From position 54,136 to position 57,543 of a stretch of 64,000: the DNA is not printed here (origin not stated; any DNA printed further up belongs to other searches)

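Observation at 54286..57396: O-antigen-ligase/O-oligosaccharyltransferase (Wzy_C) domain fused to a GT-C domain in one 1036-aa membrane protein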

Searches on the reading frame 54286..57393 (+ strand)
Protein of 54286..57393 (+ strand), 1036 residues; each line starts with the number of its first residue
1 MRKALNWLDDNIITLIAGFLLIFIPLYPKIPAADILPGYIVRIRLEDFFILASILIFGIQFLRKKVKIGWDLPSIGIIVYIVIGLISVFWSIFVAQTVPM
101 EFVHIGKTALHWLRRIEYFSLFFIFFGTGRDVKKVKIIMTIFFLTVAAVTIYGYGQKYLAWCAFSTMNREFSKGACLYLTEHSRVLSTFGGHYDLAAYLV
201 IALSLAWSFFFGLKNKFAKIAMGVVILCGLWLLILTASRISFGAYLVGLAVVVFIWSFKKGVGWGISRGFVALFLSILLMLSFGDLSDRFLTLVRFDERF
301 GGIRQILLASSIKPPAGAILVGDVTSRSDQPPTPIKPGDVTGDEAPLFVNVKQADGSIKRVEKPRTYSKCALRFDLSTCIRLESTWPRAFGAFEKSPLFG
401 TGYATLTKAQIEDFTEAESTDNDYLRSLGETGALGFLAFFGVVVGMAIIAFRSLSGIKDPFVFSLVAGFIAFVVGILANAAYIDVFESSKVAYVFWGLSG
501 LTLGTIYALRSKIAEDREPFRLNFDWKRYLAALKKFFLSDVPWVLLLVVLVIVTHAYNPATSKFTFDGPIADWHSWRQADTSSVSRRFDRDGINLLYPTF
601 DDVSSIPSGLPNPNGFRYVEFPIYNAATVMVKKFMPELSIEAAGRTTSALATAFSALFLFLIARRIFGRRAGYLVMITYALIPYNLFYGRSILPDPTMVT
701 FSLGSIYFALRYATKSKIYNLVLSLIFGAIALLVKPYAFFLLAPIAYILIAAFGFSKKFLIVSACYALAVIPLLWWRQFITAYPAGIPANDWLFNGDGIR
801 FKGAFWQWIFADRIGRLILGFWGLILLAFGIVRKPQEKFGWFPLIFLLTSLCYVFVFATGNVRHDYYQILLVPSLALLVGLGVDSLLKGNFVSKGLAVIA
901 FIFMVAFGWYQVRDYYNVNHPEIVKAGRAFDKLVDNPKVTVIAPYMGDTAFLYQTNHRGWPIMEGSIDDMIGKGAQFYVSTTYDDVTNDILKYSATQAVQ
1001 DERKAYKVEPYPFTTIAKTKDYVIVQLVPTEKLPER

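Call 3: search_protein_families(library=pfam, proteins=[window:54286-57393:+], max_evalue=1)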
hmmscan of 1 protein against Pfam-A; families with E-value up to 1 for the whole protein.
window:54286-57393:+ (1036 aa): 2 families
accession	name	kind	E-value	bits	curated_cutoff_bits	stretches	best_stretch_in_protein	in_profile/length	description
PF13231.12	PMT_2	-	7.1e-15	56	26.1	1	642-776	22-160/160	Dolichyl-phosphate-mannose-protein mannosyltransferase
PF04932.20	Wzy_C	-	2.3e-14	53.8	31.7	1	225-440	2-149/149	O-Antigen ligase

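Call 4: search_protein_families(library=ncbifam, proteins=[window:54286-57393:+], max_evalue=1)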
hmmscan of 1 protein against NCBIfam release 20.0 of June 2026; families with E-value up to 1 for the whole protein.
window:54286-57393:+ (1036 aa): 0 families

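Call 11: find_homologous_proteins(query=window:54286-57393:+, max_evalue=0.00001)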
Query window:54286-57393:+ (1036 aa): 1011 proteins with E <= 0.00001 among 8000 candidates; the best 120 are listed.
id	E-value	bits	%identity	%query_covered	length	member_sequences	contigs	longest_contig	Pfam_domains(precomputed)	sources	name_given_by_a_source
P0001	0.0e+0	2333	100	100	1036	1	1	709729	PF13231.13,PF04932.21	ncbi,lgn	-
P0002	0.0e+0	1471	61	100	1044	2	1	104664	PF02366.25,PF09913.16,PF13231.13,PF04932.21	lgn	-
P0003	0.0e+0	1401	60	100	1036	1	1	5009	PF13231.13,PF04932.21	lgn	-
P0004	0.0e+0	1376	59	100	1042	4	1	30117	PF02366.25,PF13231.13,PF04932.21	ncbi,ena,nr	ncbi:MAG: Dolichyl-phosphate-mannose-protein mannosyltransferase [Microgenomates group bacterium GW2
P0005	0.0e+0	1333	59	100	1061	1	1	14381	PF13231.13,PF04932.21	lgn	-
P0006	0.0e+0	1329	58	100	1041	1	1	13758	PF13231.13,PF04932.21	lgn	-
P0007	0.0e+0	1323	58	100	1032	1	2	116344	PF13231.13,PF04932.21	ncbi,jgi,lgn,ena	-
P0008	0.0e+0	1314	57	100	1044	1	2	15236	PF13231.13,PF04932.21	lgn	-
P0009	0.0e+0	1308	57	100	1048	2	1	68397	PF02366.25,PF13231.13,PF04932.21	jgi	-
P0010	0.0e+0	1301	57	100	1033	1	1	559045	PF13231.13,PF04932.21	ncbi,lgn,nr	ncbi:glycosyltransferase family 39 protein [Patescibacteria group bacterium]|nr:glycosyltransferase 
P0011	0.0e+0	1300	57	100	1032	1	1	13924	PF13231.13,PF04932.21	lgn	-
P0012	0.0e+0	1293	55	100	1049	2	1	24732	PF13231.13,PF04932.21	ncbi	-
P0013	0.0e+0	1293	58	100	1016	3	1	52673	PF13231.13,PF04932.21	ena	-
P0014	0.0e+0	1287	57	100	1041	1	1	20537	PF13231.13,PF04932.21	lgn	-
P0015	0.0e+0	1286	57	100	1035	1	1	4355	PF13231.13,PF04932.21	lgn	-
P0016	0.0e+0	1283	58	100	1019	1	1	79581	PF13231.13,PF04932.21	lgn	-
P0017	0.0e+0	1266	56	100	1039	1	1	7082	PF13231.13,PF04932.21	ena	-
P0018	0.0e+0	1266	56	100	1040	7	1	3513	PF13231.13,PF04932.21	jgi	jgi:hypothetical protein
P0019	0.0e+0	1265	55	100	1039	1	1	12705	PF13231.13,PF04932.21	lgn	-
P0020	0.0e+0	1263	56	100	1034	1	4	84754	PF02366.25,PF13231.13,PF04932.21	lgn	-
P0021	0.0e+0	1258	56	100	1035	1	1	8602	PF13231.13,PF04932.21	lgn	-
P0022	0.0e+0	1258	56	100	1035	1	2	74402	PF13231.13,PF04932.21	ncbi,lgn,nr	ncbi:MAG: glycosyltransferase family 39 protein [Patescibacteria group bacterium]|nr:glycosyltransfe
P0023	0.0e+0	1255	54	100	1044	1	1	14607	PF13231.13,PF04932.21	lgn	-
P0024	0.0e+0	1255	55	100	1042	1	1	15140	PF13231.13,PF04932.21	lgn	-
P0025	0.0e+0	1254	55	100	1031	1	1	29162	PF13231.13,PF04932.21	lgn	-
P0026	0.0e+0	1252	56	100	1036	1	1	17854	PF13231.13,PF04932.21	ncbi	-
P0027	0.0e+0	1250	56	100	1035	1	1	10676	PF13231.13,PF04932.21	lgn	-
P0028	0.0e+0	1249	55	100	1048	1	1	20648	PF13231.13,PF04932.21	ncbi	-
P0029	0.0e+0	1247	55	100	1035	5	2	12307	PF13231.13,PF04932.21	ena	-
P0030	0.0e+0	1242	55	100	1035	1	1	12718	PF13231.13,PF04932.21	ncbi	-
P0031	0.0e+0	1242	54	100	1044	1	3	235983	PF13231.13,PF04932.21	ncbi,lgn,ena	-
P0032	0.0e+0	1239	55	100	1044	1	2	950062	PF13231.13,PF04932.21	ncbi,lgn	-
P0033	0.0e+0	1237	56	100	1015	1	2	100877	PF13231.13,PF04932.21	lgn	-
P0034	0.0e+0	1236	56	99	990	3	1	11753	PF13231.13,PF04932.21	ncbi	-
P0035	0.0e+0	1235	54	100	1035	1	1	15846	PF13231.13,PF04932.21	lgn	-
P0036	0.0e+0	1231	55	100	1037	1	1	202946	PF13231.13,PF04932.21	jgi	-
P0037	0.0e+0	1229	54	100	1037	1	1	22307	PF13231.13,PF04932.21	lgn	-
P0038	0.0e+0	1227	54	100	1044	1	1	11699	PF13231.13,PF04932.21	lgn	-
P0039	0.0e+0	1225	54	100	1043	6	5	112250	PF13231.13,PF04932.21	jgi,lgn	jgi:hypothetical protein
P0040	0.0e+0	1219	54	99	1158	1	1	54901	PF13231.13,PF04932.21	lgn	-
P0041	0.0e+0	1218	54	100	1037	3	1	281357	PF13231.13,PF04932.21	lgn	-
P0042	0.0e+0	1217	56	100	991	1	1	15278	PF13231.13,PF04932.21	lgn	-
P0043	0.0e+0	1200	55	100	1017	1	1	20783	PF13231.13,PF04932.21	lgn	-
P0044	0.0e+0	1199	54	100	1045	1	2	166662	PF02366.25,PF13231.13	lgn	-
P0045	0.0e+0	1191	54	100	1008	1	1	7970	PF04932.21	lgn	-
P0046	0.0e+0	1189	55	100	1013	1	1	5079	PF13231.13,PF04932.21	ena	-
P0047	0.0e+0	1187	53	99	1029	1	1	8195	PF13231.13,PF04932.21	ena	-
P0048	0.0e+0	1166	53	99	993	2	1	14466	PF04932.21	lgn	-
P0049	0.0e+0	1164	55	98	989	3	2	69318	PF13231.13,PF04932.21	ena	-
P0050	0.0e+0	1158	54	99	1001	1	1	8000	PF13231.13,PF04932.21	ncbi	-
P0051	0.0e+0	1157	53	97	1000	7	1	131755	PF13231.13,PF04932.21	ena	-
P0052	0.0e+0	1146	51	100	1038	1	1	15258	PF02366.25,PF13231.13,PF04932.21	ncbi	-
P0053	0.0e+0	1135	51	100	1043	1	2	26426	PF13231.13,PF04932.21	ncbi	-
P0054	0.0e+0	1133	51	100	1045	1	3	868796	PF13231.13,PF04932.21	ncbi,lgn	-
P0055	0.0e+0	1133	53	97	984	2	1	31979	PF13231.13,PF04932.21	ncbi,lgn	-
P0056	0.0e+0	1130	52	100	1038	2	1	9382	PF13231.13,PF04932.21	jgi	-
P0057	0.0e+0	1126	51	100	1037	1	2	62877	PF02366.25,PF13231.13,PF04932.21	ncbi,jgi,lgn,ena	-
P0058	0.0e+0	1123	51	100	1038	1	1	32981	PF02366.25,PF13231.13,PF04932.21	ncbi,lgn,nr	ncbi:glycosyltransferase family 39 protein [Candidatus Gottesmanbacteria bacterium]|nr:glycosyltrans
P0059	0.0e+0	1102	50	100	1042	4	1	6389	PF02366.25,PF13231.13,PF04932.21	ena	-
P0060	0.0e+0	1099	51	100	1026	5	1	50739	PF13231.13,PF04932.21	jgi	-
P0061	0.0e+0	1093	49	100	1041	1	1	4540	PF13231.13,PF04932.21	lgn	-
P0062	0.0e+0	1087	49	99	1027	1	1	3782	PF02366.25,PF13231.13,PF04932.21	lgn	-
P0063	0.0e+0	1087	49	100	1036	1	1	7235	PF02366.25,PF13231.13,PF04932.21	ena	-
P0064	0.0e+0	1084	49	99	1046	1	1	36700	PF02366.25,PF13231.13,PF04932.21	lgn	-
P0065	0.0e+0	1081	51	96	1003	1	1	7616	PF02366.25,PF13231.13,PF04932.21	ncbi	-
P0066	0.0e+0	1080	49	100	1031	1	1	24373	PF13231.13,PF04932.21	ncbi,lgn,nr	ncbi:glycosyltransferase family 39 protein [Candidatus Gottesmanbacteria bacterium]|nr:glycosyltrans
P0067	0.0e+0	1073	49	100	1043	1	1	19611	PF13231.13,PF04932.21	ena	-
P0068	0.0e+0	1072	50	100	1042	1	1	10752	PF13231.13,PF04932.21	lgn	-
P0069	0.0e+0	1070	50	100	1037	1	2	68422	PF13231.13,PF04932.21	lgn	-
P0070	0.0e+0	1062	48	100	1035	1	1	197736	PF13231.13,PF04932.21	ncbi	-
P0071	0.0e+0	1057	50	100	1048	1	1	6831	PF04932.21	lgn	-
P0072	0.0e+0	1053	49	100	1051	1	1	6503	PF13231.13,PF04932.21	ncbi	-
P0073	0.0e+0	1052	49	100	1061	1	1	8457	PF02366.25,PF13231.13,PF04932.21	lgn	-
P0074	0.0e+0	1047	48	100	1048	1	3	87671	PF04932.21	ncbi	-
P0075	0.0e+0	1042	48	100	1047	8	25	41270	PF13231.13,PF04932.21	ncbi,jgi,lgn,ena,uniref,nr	ncbi:hypothetical protein COV53_00350 [Candidatus Gottesmanbacteria bacterium CG11_big_fil_rev_8_21_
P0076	0.0e+0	1042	47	100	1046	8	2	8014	PF13231.13,PF04932.21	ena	-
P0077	0.0e+0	1041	48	100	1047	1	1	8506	PF04932.21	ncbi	-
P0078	0.0e+0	1036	48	100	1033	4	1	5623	PF13231.13,PF04932.21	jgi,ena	-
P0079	0.0e+0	1034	48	100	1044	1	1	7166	PF02366.25,PF04932.21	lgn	-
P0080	0.0e+0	1034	48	100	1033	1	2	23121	PF13231.13,PF04932.21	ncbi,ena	-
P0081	0.0e+0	1033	48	100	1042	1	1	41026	PF04932.21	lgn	-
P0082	0.0e+0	1033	49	100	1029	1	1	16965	PF13231.13,PF04932.21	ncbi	-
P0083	0.0e+0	1033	48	100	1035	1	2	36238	PF13231.13,PF04932.21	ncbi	-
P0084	0.0e+0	1030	48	100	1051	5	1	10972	PF13231.13,PF04932.21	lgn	-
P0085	0.0e+0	1029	48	100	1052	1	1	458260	PF04932.21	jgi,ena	-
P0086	0.0e+0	1029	48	100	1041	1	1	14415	PF13231.13,PF04932.21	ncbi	-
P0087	0.0e+0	1028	48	100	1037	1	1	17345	PF04932.21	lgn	-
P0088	0.0e+0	1028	48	100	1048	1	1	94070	PF02366.25,PF13231.13,PF04932.21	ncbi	-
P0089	0.0e+0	1026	48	100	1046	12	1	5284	PF04932.21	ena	-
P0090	0.0e+0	1026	48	100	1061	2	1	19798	PF04932.21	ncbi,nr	ncbi:O-antigen ligase family protein [Candidatus Gottesmanbacteria bacterium]|nr:O-antigen ligase fa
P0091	0.0e+0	1025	49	100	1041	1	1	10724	PF04932.21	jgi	jgi:hypothetical protein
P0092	0.0e+0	1024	47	100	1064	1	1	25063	PF02366.25,PF13231.13,PF04932.21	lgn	-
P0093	0.0e+0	1023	48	100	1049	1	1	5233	PF04932.21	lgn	-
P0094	0.0e+0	1022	47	100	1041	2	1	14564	PF02366.25,PF13231.13,PF04932.21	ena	-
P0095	0.0e+0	1022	48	100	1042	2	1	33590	PF04932.21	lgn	-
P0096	0.0e+0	1020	48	100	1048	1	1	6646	PF04932.21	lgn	-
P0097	0.0e+0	1020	49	100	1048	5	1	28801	PF13231.13,PF04932.21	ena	-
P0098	0.0e+0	1020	47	100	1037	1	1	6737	PF13231.13,PF04932.21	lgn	-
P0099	0.0e+0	1019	47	100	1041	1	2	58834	PF13231.13,PF04932.21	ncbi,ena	ncbi:MAG: glycosyltransferase family 39 protein [Patescibacteria group bacterium]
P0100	0.0e+0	1018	47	100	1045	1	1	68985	PF04932.21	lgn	-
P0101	0.0e+0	1018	48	100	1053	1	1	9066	PF04932.21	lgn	-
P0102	0.0e+0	1016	47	100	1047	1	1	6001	PF04932.21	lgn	-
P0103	0.0e+0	1016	47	100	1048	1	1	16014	PF02366.25,PF13231.13,PF04932.21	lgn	-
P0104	0.0e+0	1016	48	100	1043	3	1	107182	PF04932.21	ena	-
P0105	0.0e+0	1014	48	100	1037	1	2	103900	PF13231.13,PF04932.21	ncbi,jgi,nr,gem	ncbi:hypothetical protein C4564_00855 [Candidatus Microgenomates bacterium]|nr:MAG: hypothetical pro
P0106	0.0e+0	1014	51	91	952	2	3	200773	PF02366.25,PF13231.13,PF04932.21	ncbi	-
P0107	0.0e+0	1014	48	100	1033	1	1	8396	PF02366.25,PF13231.13,PF04932.21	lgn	-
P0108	0.0e+0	1013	48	100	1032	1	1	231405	PF13231.13,PF04932.21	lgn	-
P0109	0.0e+0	1012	48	100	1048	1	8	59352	PF13231.13,PF04932.21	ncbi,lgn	-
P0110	0.0e+0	1012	47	100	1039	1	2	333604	PF13231.13,PF04932.21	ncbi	-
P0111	1.3e-298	1011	48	100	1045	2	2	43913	PF04932.21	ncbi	-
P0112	2.4e-298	1011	47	100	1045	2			PF02366.25,PF13231.13,PF04932.21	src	-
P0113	3.1e-298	1010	47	100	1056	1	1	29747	PF13231.13,PF04932.21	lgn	-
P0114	3.9e-298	1010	48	100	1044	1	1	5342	PF04932.21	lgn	-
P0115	6.7e-298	1009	47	100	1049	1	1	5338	PF04932.21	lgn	-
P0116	1.0e-297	1009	47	100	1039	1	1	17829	PF02366.25,PF13231.13,PF04932.21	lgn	-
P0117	1.3e-297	1008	48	100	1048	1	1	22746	PF13231.13,PF04932.21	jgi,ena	-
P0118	2.7e-297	1007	48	100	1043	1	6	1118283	PF04932.21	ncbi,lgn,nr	ncbi:O-antigen ligase family protein [Candidatus Gottesmanbacteria bacterium]|nr:O-antigen ligase fa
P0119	3.8e-297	1007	47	100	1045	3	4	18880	PF02366.25,PF13231.13,PF04932.21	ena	-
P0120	4.4e-297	1006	47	100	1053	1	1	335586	PF13231.13,PF04932.21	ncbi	-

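Call 12: search_solved_structures(query=window:54286-57393:+, max_evalue=10, show_alignments=3)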
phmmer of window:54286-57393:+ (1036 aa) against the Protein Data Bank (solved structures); distinct sequences matched with E-value up to 10: 0.

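Call 13: find_encoding_contigs(protein=P0001, flank=10000, max_places=3)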
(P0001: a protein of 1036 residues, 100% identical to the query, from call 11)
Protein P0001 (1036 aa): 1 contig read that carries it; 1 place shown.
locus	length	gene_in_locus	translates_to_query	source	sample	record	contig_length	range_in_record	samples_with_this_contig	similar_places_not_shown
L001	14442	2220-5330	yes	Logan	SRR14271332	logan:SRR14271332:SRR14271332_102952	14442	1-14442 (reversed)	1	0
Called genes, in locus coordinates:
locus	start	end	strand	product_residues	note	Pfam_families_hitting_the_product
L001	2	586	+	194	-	?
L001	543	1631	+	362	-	PF20706:GT4-conflict, PF00534:Glycos_transf_1, PF13692:Glyco_trans_1_4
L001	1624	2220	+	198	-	PF25087:GMPPB_C (faint), PF00132:Hexapep, PF14602:Hexapep_2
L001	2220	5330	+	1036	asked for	PF04932:Wzy_C, PF13231:PMT_2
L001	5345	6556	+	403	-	PF13439:Glyco_transf_4, PF00534:Glycos_transf_1, PF13692:Glyco_trans_1_4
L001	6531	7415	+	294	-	PF13641:Glyco_tranf_2_3, PF00535:Glycos_transf_2, PF10111:Glyco_tranf_2_2 (weak)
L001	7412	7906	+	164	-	PF13439:Glyco_transf_4 (weak)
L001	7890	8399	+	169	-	PF00534:Glycos_transf_1, PF13692:Glyco_trans_1_4, PF20706:GT4-conflict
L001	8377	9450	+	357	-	PF00534:Glycos_transf_1, PF13692:Glyco_trans_1_4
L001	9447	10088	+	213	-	PF02397:Bac_transf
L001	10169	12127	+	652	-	PF13196:DUF4012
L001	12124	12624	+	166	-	PF11967:RecO_N, PF02565:RecO_C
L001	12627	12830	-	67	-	-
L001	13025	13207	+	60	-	-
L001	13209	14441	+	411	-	?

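Call 15: search_solved_structures(query=A1, max_evalue=10, show_alignments=4)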
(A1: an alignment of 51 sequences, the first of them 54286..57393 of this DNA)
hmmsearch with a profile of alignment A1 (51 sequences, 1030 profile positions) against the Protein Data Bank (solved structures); distinct sequences matched with E-value up to 10: 0.

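Call 36: search_protein_families(library=pfam, proteins=[L001:10169-12124:+], max_evalue=0.1)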
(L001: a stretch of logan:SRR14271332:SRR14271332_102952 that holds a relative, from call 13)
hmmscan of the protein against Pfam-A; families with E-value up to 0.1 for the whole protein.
L001:10169-12124:+ (652 aa): 1 family
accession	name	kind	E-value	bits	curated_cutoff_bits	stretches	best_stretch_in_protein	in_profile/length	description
PF13196.11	DUF4012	-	7.4e-25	88.6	28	1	254-385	2-134/144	Protein of unknown function (DUF4012)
